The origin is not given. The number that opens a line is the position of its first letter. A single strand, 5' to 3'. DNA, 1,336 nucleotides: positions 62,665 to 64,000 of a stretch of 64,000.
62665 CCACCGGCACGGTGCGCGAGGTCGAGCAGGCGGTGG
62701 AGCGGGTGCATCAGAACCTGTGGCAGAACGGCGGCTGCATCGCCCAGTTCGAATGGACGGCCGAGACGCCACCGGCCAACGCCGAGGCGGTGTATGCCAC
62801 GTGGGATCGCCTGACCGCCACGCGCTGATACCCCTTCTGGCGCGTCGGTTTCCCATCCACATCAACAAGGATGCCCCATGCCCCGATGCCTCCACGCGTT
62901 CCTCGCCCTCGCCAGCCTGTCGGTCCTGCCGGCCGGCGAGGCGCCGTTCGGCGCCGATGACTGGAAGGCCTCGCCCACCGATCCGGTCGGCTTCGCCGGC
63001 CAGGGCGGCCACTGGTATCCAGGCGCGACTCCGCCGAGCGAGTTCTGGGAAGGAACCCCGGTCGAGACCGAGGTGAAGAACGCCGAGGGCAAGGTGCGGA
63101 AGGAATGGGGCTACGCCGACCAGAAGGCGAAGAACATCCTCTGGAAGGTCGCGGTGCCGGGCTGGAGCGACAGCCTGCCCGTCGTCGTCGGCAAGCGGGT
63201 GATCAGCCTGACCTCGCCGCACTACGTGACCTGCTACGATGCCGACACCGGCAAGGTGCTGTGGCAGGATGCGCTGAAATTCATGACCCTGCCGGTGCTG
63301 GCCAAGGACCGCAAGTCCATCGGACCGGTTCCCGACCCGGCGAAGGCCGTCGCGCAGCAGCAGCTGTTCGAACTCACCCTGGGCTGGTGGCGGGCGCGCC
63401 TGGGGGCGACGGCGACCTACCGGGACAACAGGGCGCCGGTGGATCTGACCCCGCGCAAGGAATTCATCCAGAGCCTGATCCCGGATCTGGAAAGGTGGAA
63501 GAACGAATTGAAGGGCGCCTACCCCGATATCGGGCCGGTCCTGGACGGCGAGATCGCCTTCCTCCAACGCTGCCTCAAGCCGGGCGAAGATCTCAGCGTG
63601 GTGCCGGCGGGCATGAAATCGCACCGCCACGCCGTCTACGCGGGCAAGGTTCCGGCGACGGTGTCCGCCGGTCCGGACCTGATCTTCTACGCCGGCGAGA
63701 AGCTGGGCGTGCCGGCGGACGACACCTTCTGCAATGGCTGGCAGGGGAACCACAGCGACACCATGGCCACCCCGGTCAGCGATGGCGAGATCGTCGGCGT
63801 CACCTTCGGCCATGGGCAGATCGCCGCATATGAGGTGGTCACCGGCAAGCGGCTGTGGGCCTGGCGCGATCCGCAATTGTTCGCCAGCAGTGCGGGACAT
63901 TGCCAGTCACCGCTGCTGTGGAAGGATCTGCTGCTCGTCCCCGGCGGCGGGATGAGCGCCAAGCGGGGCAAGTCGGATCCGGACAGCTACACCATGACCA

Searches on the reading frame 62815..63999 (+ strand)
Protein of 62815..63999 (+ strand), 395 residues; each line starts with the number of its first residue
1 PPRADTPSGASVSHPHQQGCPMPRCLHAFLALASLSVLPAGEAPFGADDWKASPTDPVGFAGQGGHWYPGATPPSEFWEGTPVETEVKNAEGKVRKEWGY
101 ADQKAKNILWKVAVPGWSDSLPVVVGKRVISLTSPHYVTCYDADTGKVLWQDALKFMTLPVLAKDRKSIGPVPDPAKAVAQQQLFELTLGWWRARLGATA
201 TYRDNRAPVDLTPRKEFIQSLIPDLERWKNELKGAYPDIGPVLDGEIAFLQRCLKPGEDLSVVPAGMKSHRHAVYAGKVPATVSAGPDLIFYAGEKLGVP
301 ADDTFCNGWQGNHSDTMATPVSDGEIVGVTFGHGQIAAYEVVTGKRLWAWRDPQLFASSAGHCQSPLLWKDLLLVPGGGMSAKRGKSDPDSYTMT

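Call 78: search_protein_families(library=pfam, proteins=[window:62815-63999:+], max_evalue=0.00001)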
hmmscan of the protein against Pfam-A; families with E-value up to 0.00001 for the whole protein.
window:62815-63999:+ (395 aa): 1 family
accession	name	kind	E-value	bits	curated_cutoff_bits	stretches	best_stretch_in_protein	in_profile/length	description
PF13360.13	PQQ_2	-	7.6e-09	36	27.6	0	107-154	14-61/233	Outer membrane protein assembly factor BamB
